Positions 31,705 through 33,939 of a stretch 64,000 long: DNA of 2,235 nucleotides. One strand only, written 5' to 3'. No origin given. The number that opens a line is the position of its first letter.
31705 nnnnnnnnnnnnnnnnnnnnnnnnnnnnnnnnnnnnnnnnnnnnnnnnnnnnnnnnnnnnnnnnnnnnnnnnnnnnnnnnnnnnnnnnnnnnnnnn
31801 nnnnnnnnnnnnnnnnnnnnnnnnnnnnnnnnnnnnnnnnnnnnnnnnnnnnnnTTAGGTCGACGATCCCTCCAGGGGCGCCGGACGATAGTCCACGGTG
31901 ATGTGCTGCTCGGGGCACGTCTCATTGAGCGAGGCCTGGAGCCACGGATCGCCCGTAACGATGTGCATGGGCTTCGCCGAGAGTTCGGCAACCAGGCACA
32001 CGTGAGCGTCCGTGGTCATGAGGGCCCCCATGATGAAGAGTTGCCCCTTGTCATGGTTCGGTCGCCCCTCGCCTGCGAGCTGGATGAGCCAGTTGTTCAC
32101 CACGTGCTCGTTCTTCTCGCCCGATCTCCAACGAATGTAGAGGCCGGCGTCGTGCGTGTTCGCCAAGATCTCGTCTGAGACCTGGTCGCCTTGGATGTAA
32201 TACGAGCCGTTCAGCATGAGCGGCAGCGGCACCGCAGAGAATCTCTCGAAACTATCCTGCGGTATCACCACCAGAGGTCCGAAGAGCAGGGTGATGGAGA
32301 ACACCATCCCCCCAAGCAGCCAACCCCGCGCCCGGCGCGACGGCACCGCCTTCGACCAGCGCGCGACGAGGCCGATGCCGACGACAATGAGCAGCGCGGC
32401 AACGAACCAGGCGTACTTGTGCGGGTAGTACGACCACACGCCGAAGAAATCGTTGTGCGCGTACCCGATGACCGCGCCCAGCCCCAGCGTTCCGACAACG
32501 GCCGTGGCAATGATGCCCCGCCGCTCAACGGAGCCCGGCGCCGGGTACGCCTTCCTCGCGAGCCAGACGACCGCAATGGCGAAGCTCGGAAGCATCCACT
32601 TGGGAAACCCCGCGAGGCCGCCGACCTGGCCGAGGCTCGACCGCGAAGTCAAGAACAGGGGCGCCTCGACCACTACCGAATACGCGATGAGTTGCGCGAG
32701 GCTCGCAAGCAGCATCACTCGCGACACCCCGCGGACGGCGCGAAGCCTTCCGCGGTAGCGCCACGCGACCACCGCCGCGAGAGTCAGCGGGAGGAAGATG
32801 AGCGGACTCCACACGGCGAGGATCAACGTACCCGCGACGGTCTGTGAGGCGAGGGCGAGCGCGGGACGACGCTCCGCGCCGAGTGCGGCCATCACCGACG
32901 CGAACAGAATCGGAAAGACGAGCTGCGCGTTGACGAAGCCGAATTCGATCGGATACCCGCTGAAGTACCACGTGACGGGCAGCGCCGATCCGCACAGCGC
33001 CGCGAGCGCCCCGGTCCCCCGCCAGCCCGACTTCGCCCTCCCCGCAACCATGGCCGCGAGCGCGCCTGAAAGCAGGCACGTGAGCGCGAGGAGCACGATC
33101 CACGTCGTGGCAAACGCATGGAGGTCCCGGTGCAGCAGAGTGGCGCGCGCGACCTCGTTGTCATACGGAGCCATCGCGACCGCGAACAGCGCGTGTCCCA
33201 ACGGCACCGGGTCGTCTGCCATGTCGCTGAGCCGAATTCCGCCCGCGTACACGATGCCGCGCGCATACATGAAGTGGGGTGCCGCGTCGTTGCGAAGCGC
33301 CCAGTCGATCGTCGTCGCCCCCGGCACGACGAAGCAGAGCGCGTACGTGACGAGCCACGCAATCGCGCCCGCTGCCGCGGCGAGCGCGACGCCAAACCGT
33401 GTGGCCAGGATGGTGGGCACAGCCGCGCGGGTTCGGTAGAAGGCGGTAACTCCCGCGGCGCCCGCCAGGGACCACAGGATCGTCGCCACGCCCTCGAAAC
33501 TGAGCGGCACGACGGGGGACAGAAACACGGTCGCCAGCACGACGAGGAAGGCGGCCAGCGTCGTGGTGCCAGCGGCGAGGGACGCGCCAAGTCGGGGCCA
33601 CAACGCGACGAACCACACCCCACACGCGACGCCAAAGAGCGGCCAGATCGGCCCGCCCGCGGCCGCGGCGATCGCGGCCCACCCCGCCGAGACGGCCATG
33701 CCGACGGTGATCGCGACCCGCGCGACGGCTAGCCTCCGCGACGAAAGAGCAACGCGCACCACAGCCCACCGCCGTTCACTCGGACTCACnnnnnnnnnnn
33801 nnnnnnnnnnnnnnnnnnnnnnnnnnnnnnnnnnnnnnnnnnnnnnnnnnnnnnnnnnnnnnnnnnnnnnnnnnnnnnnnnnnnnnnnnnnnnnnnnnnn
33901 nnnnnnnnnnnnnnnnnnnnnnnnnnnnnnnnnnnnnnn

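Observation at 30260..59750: Composite locus of about 29 kb for an envelope glycopolymer, combining three translocation logics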

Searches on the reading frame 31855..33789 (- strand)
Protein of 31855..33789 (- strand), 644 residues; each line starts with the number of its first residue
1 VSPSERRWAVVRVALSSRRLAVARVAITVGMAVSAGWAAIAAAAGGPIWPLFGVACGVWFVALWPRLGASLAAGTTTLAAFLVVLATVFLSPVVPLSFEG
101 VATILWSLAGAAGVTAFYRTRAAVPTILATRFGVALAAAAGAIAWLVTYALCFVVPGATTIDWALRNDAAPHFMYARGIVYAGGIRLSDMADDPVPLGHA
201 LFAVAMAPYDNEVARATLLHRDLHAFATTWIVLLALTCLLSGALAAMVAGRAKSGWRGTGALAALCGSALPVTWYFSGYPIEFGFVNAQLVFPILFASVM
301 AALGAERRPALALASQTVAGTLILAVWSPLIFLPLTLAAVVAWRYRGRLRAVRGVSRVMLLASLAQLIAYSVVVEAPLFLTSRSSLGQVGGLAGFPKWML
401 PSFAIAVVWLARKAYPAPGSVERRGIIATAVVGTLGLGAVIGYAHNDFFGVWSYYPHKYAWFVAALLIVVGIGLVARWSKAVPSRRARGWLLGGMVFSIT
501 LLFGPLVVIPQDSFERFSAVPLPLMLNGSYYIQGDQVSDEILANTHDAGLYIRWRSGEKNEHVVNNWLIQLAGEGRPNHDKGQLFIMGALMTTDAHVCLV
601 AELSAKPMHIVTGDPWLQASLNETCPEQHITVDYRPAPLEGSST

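Call 6: search_protein_families(library=pfam, proteins=[window:31855-33789:-], max_evalue=0.01)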
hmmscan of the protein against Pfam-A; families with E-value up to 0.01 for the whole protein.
window:31855-33789:- (644 aa): 0 families

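Call 12: search_protein_families(library=ncbifam, proteins=[window:31855-33789:-], max_evalue=0.1)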
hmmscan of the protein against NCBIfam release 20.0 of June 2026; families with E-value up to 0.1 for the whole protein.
window:31855-33789:- (644 aa): 0 families

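Call 13: search_protein_families(library=pfam, proteins=[window:31855-33789:-], max_evalue=10)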
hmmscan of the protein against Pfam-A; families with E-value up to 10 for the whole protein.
window:31855-33789:- (644 aa): 0 families

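Call 44: find_homologous_proteins(query=window:31855-33789:-, max_evalue=0.001)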
Query window:31855-33789:- (644 aa): 4 proteins with E <= 0.001 among 8000 candidates.
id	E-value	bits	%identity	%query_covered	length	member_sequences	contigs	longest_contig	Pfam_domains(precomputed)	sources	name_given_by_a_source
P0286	0.0e+0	1389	100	99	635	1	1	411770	-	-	-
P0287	1.6e-294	996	77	90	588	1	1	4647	-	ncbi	-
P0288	6.8e-40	155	31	92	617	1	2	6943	-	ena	-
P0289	2.0e-39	154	29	78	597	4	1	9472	-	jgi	-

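Call 45: find_encoding_contigs(protein=P0287, flank=10000, max_places=3)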
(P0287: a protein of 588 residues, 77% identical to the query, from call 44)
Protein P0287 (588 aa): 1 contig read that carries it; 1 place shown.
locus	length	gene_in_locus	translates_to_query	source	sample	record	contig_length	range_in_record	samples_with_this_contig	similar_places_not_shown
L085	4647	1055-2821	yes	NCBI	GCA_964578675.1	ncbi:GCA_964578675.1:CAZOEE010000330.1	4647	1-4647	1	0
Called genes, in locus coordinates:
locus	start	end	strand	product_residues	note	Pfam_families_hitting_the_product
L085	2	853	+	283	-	?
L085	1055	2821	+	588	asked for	-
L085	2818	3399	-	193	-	PF06559:DCD_N, PF22769:DCD, PF22569:DCD_C, PF00692:dUTPase (weak)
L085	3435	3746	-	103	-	-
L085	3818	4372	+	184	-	PF00156:Pribosyltran, PF14681:UPRTase (faint)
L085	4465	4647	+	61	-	?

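Call 46: find_encoding_contigs(protein=P0289, flank=10000, max_places=3)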
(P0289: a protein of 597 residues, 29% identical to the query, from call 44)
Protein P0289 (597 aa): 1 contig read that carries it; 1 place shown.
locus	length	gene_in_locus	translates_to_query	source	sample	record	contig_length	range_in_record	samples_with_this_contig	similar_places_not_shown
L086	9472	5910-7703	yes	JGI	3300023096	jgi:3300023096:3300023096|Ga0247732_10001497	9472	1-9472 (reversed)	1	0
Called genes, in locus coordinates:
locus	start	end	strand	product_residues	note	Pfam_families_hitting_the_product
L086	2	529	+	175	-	?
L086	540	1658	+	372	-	PF00534:Glycos_transf_1, PF13692:Glyco_trans_1_4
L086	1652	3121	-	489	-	PF13727:CoA_binding_3, PF02397:Bac_transf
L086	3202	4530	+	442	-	PF04932:Wzy_C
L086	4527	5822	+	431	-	PF04932:Wzy_C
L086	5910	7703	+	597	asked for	-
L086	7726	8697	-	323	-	PF00106:adh_short (faint), PF01370:Epimerase, PF04321:RmlD_sub_bind, PF05368:NmrA (weak), PF13460:NAD_binding_10, PF16363:GDP_Man_Dehyd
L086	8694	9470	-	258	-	?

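Call 51: search_solved_structures(query=A4, max_evalue=10)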
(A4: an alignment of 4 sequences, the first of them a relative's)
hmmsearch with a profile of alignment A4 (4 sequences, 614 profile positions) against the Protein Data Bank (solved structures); distinct sequences matched with E-value up to 10: 1.
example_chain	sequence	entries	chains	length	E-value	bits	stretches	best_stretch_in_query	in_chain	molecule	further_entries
3qhp_A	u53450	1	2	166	0.53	12.1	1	264-316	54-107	Type 1 capsular polysaccharide biosynthesis protein J (CapJ)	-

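Call 64: find_related_loci(query=A4, collection=metagenome_contigs, flank=6000)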
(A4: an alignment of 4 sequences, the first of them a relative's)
Query A4 (635 aa) in metagenome_contigs; peptide patterns used: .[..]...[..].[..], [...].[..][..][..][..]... (x = any residue, [..] = any of these).
155 stretches matched a pattern; 22 encode a relative of the query (tblastn E <= 1e-3); 22 distinct loci.
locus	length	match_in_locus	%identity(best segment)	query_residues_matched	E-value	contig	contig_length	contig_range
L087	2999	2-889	77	334-629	1e-160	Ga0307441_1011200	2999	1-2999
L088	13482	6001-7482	32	127-620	3e-48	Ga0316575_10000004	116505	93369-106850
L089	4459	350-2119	31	33-630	5e-47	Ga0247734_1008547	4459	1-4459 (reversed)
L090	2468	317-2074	28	36-633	2e-43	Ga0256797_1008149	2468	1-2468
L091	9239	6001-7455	29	125-624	2e-38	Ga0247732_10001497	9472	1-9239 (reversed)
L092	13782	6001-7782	29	8-624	4e-42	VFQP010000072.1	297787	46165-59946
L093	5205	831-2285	29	125-624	7e-35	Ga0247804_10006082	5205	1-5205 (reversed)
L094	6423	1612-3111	29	116-623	4e-33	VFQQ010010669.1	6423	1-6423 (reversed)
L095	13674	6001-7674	26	45-624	2e-30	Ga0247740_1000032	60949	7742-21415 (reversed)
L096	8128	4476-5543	32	103-461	1e-29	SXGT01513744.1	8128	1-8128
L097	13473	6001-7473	28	127-623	1e-26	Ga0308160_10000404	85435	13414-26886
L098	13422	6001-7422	25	149-628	4e-26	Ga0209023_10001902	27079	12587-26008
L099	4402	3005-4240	28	145-562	6e-26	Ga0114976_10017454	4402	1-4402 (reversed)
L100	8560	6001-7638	26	99-634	4e-23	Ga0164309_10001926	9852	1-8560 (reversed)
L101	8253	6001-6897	33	16-322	2e-19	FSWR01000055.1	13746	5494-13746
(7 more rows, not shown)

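Call 71: search_solved_structures(query=A5, max_evalue=10)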
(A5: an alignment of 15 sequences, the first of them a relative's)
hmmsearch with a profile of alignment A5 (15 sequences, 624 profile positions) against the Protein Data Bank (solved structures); distinct sequences matched with E-value up to 10: 0.

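Call 76: find_encoding_contigs(protein=P0288, flank=10000, max_places=4)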
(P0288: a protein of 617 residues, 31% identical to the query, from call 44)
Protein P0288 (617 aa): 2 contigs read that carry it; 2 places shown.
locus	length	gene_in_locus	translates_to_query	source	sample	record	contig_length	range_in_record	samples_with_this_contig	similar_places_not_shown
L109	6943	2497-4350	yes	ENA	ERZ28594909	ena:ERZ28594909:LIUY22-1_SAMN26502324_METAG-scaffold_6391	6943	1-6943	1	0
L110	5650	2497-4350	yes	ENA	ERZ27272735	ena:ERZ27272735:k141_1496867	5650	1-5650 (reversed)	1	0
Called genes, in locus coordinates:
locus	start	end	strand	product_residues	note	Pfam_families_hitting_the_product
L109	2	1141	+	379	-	?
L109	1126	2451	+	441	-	PF04932:Wzy_C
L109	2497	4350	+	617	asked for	-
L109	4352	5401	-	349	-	PF13439:Glyco_transf_4, PF13579:Glyco_trans_4_4 (weak), PF20706:GT4-conflict (weak), PF00534:Glycos_transf_1, PF13692:Glyco_trans_1_4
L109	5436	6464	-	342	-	PF01370:Epimerase, PF04321:RmlD_sub_bind (weak), PF16363:GDP_Man_Dehyd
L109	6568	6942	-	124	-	?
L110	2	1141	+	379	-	?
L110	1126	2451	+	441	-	PF04932:Wzy_C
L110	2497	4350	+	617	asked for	-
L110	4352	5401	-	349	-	PF13439:Glyco_transf_4, PF13579:Glyco_trans_4_4 (weak), PF20706:GT4-conflict (weak), PF00534:Glycos_transf_1, PF13692:Glyco_trans_1_4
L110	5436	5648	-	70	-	?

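Call 100: search_protein_families(library=pfam, alignment_id=A5, max_evalue=1)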
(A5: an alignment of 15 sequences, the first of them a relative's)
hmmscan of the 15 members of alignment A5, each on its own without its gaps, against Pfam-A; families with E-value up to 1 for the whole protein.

A. member 1, P0286 (635 aa): 0 families

B. families by the number of members that match (of 15 scanned): 4 families
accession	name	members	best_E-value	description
PF01788.22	PsbJ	1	0.027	PsbJ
PF14143.11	YrhC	1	0.14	YrhC-like protein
PF10642.14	Tom5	1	0.52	Mitochondrial import receptor subunit or translocase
PF15128.11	T_cell_tran_alt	1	0.61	T-cell leukemia translocation-altered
